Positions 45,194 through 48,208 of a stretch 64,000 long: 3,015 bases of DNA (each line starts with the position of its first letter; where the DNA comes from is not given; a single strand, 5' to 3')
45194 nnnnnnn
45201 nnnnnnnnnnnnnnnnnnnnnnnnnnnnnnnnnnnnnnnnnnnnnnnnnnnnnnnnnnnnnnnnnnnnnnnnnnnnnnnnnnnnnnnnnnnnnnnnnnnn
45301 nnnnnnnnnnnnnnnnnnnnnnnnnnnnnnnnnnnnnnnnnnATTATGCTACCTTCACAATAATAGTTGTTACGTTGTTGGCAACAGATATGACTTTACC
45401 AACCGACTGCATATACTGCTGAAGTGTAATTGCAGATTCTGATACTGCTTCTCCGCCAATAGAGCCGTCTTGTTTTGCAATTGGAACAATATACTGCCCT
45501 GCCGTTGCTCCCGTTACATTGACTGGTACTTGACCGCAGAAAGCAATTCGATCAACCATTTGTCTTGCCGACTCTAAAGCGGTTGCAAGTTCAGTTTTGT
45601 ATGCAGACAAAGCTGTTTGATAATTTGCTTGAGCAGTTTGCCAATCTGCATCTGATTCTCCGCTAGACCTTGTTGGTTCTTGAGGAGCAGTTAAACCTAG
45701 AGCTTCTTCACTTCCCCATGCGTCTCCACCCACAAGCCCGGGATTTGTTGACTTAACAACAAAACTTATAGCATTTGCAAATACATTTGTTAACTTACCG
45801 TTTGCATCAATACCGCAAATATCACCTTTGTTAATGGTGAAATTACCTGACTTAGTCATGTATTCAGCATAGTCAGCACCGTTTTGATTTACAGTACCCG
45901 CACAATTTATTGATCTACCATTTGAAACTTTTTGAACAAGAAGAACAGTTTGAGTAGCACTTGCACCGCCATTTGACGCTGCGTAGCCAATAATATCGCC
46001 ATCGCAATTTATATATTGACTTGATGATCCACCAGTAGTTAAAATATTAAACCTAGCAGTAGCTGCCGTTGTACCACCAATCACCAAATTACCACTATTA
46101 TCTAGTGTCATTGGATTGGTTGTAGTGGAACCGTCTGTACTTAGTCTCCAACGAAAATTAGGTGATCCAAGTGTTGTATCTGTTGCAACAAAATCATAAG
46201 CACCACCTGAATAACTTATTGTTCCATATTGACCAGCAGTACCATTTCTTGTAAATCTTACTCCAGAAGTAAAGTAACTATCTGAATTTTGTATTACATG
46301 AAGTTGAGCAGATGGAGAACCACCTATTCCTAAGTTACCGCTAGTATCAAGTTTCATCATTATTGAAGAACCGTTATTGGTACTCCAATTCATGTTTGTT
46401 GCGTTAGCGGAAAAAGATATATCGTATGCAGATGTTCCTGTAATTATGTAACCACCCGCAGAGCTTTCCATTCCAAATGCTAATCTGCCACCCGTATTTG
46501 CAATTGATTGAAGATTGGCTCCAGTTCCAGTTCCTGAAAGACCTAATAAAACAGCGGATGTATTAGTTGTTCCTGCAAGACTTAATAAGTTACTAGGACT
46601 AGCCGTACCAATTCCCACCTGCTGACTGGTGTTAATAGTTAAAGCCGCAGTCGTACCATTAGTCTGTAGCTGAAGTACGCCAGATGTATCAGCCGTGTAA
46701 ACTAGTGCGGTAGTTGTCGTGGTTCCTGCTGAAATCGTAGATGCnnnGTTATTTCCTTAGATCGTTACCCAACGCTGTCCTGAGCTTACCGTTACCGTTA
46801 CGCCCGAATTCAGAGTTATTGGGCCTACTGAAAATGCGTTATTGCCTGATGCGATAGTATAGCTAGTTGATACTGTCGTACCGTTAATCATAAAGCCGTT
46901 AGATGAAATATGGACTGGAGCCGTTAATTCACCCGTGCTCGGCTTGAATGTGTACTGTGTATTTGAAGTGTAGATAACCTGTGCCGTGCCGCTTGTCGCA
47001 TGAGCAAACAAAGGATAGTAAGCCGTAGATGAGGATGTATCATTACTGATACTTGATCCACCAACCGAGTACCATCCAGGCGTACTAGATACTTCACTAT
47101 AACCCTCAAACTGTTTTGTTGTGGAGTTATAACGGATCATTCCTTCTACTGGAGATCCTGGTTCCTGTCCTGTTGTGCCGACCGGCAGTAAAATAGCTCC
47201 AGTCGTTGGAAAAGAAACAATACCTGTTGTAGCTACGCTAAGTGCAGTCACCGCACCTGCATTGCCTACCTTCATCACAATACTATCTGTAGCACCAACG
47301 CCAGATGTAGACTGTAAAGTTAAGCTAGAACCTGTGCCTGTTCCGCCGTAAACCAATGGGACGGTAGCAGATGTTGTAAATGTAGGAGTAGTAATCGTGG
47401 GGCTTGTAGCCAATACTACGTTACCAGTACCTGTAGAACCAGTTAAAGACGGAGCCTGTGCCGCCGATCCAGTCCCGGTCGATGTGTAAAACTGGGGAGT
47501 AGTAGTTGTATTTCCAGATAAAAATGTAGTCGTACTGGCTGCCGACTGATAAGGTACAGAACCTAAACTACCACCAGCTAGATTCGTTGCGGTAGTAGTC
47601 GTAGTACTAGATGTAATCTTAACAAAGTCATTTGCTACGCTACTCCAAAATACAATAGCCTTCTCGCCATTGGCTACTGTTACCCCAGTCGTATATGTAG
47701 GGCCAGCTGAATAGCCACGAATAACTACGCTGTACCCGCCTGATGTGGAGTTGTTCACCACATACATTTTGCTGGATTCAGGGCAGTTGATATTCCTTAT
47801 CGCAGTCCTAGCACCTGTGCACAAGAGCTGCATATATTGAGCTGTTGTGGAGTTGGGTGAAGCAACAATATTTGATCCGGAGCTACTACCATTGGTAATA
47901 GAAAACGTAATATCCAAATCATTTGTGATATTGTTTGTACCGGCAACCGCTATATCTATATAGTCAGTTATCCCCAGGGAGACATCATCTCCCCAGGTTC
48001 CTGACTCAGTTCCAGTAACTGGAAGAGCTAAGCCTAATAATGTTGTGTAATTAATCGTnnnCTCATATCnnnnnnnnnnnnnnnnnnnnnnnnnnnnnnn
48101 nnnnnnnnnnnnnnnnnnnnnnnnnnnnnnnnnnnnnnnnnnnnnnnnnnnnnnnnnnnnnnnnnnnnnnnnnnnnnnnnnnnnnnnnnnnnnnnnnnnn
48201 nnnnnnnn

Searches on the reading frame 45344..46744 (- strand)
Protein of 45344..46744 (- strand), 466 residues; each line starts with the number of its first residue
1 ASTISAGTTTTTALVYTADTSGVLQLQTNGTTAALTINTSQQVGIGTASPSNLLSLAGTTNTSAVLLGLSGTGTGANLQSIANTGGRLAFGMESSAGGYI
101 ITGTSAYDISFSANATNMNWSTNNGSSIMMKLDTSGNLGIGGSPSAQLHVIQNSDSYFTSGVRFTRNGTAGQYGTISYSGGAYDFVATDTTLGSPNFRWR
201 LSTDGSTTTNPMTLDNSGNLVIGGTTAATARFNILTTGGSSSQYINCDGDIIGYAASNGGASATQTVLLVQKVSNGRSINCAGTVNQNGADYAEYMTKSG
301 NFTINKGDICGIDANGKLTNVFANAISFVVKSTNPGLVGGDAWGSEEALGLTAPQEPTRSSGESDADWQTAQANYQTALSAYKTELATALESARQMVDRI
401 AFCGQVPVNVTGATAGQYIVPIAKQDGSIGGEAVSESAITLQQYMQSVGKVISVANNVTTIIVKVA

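Call 76: search_protein_families(library=phrogs, proteins=[window:45344-46744:-], max_evalue=0.00001)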
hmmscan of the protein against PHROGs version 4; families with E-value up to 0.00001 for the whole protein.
window:45344-46744:- (466 aa): 1 family
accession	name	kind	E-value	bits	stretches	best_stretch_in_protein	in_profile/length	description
phrog_34132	-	unknown function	7.9e-45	154.4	2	253-347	537-633/794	-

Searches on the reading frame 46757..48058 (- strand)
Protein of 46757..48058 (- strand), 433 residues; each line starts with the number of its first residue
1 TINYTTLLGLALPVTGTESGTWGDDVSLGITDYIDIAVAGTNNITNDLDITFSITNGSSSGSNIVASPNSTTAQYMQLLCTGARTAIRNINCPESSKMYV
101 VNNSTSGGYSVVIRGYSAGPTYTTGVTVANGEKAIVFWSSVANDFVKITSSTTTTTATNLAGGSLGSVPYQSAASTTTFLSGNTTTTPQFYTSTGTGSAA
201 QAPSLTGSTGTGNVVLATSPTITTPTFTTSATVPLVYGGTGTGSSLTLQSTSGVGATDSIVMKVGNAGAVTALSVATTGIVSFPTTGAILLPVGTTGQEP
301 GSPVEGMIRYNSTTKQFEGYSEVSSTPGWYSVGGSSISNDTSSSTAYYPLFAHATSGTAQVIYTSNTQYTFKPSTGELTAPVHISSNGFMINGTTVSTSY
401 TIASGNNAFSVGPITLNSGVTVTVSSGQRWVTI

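Call 76: search_protein_families(library=phrogs, proteins=[window:46757-48058:-], max_evalue=0.00001)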
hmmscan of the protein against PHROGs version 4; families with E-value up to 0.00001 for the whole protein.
window:46757-48058:- (433 aa): 5 families
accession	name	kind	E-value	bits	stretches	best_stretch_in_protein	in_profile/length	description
phrog_24138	-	unknown function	7.8e-08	32.9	1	264-343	16-91/347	-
phrog_25721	-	unknown function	1.4e-07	31.9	1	283-326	35-78/340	-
phrog_7459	-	unknown function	1.6e-07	32.2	1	281-340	22-86/307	-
phrog_1417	-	unknown function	2.6e-07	31.2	1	244-400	19-172/464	-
phrog_2803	-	unknown function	2.3e-06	28.1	1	279-344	38-102/311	-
